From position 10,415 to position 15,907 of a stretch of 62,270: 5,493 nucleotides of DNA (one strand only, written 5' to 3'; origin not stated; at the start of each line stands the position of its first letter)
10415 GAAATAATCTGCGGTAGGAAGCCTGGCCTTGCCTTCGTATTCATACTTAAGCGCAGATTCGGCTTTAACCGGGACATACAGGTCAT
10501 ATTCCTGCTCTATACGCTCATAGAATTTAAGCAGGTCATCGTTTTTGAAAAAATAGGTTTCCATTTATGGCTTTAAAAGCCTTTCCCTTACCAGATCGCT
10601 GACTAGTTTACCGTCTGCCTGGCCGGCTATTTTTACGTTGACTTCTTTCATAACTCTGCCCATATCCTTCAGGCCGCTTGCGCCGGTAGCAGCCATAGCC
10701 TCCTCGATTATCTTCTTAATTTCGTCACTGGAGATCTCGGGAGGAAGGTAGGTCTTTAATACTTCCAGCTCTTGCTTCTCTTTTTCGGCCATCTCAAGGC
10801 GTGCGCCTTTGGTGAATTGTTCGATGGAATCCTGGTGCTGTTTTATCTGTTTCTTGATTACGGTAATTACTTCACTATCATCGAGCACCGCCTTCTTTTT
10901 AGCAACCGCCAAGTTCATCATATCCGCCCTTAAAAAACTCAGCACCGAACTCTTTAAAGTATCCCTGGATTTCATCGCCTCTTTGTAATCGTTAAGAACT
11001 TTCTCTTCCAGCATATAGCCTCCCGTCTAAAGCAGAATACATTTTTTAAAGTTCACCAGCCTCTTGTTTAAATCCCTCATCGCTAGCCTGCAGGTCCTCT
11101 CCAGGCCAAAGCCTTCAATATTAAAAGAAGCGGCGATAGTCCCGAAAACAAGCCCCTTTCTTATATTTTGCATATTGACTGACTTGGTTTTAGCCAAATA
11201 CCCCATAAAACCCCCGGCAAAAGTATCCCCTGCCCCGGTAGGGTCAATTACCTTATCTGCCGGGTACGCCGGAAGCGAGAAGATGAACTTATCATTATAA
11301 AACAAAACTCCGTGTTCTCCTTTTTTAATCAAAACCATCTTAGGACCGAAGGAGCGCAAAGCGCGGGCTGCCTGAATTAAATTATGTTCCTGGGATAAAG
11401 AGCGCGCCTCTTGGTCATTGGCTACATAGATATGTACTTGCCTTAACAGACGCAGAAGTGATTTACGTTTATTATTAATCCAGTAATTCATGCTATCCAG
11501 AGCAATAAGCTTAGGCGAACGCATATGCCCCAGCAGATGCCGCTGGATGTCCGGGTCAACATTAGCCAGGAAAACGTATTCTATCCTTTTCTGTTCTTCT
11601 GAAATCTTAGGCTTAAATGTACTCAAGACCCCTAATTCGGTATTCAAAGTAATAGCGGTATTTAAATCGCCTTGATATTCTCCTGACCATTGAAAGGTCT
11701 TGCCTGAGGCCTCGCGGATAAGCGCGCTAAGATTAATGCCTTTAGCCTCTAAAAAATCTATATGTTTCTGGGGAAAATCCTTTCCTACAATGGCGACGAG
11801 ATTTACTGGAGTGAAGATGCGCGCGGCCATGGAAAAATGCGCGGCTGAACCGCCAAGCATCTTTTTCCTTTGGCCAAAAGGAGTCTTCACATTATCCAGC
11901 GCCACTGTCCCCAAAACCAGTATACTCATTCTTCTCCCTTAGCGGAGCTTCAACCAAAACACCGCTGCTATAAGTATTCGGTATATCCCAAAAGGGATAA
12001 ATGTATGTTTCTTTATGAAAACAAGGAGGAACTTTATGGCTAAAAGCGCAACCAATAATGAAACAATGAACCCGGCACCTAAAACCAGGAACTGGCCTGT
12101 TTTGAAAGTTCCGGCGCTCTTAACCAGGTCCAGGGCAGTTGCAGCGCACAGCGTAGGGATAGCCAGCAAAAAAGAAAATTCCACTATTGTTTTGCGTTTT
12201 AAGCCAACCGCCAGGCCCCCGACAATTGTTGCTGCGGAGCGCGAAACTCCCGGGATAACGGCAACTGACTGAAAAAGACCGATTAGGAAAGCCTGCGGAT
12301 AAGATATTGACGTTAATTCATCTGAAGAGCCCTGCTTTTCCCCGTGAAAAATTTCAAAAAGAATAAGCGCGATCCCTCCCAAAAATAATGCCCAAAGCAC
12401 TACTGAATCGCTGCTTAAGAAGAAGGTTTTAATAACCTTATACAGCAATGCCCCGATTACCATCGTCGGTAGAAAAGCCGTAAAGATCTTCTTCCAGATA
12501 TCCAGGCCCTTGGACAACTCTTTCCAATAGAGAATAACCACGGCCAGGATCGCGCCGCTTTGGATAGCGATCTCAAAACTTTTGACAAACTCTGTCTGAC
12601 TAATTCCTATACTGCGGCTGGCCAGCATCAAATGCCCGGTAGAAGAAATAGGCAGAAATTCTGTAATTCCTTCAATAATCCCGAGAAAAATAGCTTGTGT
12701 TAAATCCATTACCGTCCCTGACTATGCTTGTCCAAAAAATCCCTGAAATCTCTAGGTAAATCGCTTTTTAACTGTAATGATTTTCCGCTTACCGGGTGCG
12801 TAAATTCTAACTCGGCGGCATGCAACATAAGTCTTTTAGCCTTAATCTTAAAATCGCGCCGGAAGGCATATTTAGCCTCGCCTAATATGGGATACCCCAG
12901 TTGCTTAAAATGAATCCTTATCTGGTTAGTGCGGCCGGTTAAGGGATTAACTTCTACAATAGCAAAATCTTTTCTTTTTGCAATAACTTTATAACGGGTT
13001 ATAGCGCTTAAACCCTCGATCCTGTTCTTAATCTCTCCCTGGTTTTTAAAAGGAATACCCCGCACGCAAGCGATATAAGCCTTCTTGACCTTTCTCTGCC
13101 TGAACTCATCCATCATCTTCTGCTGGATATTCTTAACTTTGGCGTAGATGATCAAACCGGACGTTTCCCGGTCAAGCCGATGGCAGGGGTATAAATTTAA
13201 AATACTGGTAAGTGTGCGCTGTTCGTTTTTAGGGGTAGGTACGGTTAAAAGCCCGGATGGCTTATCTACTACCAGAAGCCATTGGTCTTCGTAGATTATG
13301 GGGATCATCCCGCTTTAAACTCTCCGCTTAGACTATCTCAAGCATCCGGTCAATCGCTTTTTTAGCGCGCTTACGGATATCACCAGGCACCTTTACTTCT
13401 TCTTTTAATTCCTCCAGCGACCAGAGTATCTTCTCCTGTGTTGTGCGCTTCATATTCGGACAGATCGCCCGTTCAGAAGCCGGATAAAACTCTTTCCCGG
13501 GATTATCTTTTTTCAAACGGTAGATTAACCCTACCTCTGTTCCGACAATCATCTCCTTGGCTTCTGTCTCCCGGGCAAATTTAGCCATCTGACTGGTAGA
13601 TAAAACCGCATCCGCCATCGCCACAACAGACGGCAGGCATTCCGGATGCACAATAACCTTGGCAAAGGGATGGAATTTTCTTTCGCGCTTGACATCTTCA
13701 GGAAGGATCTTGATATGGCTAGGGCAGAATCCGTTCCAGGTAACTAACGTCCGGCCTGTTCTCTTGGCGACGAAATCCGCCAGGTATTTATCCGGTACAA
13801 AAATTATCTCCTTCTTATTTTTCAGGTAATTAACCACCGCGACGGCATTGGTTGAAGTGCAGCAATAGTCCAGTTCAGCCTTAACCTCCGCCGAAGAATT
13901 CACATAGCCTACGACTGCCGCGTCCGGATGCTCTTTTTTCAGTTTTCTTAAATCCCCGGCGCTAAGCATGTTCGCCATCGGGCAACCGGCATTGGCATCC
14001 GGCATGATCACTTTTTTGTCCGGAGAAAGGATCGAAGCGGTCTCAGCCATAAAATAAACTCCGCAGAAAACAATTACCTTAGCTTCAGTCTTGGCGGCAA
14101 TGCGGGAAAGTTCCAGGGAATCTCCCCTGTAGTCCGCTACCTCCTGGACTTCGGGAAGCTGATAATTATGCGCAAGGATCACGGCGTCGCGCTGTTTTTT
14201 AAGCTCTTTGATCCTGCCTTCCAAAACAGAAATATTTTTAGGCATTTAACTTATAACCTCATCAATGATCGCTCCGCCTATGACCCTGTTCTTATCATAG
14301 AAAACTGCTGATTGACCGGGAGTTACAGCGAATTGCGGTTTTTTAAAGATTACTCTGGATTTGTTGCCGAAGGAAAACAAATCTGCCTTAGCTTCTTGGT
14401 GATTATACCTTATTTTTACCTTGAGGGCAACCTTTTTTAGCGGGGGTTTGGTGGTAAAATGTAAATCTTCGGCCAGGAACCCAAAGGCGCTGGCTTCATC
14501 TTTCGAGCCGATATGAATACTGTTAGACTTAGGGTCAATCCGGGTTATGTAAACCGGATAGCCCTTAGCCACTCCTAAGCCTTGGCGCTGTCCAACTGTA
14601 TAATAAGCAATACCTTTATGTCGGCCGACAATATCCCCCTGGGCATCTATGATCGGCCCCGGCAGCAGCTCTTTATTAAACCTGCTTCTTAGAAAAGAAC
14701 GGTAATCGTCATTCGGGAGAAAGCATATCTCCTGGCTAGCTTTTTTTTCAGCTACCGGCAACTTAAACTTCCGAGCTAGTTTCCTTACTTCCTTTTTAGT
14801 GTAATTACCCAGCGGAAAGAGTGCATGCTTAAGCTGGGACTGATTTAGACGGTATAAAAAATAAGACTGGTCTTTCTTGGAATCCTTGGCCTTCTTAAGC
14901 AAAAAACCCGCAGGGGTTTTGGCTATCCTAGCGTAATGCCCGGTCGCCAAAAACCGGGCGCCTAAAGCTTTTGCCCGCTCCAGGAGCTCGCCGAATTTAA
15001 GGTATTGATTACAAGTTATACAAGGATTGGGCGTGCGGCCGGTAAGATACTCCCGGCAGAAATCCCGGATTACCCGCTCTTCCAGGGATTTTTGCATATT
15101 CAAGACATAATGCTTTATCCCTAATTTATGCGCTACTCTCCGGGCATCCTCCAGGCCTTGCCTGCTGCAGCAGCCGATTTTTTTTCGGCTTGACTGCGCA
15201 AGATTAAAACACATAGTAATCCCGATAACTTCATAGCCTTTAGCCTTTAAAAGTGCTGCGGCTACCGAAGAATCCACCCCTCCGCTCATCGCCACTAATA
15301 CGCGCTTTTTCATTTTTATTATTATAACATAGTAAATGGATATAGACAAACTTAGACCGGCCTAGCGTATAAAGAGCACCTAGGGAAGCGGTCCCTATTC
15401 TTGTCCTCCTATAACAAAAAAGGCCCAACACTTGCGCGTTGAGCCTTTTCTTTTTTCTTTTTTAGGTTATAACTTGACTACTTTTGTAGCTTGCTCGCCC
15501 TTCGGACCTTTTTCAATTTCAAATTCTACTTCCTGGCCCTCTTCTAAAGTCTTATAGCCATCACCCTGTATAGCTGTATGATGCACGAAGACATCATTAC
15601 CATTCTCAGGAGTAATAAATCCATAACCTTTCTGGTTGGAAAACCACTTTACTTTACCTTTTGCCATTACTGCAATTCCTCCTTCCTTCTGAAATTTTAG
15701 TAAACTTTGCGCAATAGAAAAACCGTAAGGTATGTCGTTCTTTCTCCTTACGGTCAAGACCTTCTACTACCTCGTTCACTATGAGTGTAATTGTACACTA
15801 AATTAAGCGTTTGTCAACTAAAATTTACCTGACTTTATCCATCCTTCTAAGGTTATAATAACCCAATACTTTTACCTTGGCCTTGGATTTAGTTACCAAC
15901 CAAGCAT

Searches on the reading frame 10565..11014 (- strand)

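Call 5: search_protein_families(library=pfam, proteins=[window:10565-11014:-])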
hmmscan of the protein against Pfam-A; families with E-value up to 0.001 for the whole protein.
window:10565-11014:- (149 aa): 2 families
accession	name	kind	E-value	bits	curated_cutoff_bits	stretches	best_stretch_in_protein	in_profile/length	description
PF09424.15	YqeY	-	3.4e-45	154.1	27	1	4-146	2-143/143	Yqey-like protein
PF02637.23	GatB_Yqey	-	0.00041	20.7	27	0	77-146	71-148/148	GatB domain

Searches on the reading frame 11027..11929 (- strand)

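Call 5: search_protein_families(library=pfam, proteins=[window:11027-11929:-])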
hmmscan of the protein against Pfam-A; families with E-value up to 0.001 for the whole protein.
window:11027-11929:- (300 aa): 2 families
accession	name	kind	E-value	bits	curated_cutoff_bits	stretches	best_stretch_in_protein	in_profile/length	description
PF00294.29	PfkB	-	1.1e-24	87.7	25.8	1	20-273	30-292/302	pfkB family carbohydrate kinase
PF08543.17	Phos_pyr_kin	-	1.2e-05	25.3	27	1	157-252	111-218/246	Phosphomethylpyrimidine kinase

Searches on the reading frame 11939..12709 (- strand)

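Call 5: search_protein_families(library=pfam, proteins=[window:11939-12709:-])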
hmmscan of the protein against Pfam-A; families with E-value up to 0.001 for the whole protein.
window:11939-12709:- (256 aa): 1 family
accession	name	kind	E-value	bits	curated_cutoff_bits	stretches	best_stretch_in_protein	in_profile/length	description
PF02673.24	BacA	-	6.1e-71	239.6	33.4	1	6-250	1-257/257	Bacitracin resistance protein BacA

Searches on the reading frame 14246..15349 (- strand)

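Call 5: search_protein_families(library=pfam, proteins=[window:14246-15349:-])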
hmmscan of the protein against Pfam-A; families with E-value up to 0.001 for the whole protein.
window:14246-15349:- (367 aa): 9 families
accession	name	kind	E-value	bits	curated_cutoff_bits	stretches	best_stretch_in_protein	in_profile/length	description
PF03054.22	tRNA_Me_trans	-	5.8e-76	255.1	20.6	1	15-212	1-201/202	tRNA methyl transferase HUP domain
PF20259.3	tRNA_Me_trans_M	-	7.1e-18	64.4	27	1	218-281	2-65/66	tRNA methyl transferase PRC-barrel domain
PF20258.4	tRNA_Me_trans_C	-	6.2e-17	62.2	20.6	1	291-362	4-77/77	Aminomethyltransferase beta-barrel domain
PF06508.19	QueC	-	8.3e-07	29.2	22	1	17-86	2-61/210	Queuosine biosynthesis protein QueC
PF24167.1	DUF7411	-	2.6e-06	27.6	28.7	1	17-94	3-67/194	Family of unknown function (DUF7411)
PF02540.23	NAD_synthase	-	2.6e-06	27.2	21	1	15-88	19-84/242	NAD synthase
PF00733.27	Asn_synthase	-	0.00018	21.7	21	1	16-96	19-90/354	Asparagine synthase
PF00764.25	Arginosuc_synth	-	0.00019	22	27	1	16-88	1-64/162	Arginosuccinate synthase N-terminal HUP domain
PF01171.26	ATP_bind_3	-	0.00037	20.7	27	0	17-87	2-68/182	PP-loop family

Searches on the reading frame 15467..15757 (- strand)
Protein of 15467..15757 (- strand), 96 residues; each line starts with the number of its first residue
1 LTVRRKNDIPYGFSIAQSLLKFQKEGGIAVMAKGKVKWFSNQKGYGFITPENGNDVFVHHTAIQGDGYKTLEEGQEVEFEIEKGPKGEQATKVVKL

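Call 5: search_protein_families(library=pfam, proteins=[window:15467-15757:-])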
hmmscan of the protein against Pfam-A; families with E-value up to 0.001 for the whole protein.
window:15467-15757:- (96 aa): 2 families
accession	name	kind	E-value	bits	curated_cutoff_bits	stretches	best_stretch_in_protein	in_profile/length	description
PF00313.28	CSD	-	1.7e-29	101.9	27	1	33-95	2-65/66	'Cold-shock' DNA-binding domain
PF08206.17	OB_RNB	-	0.00097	19.2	24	0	40-64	5-30/58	Ribonuclease B OB domain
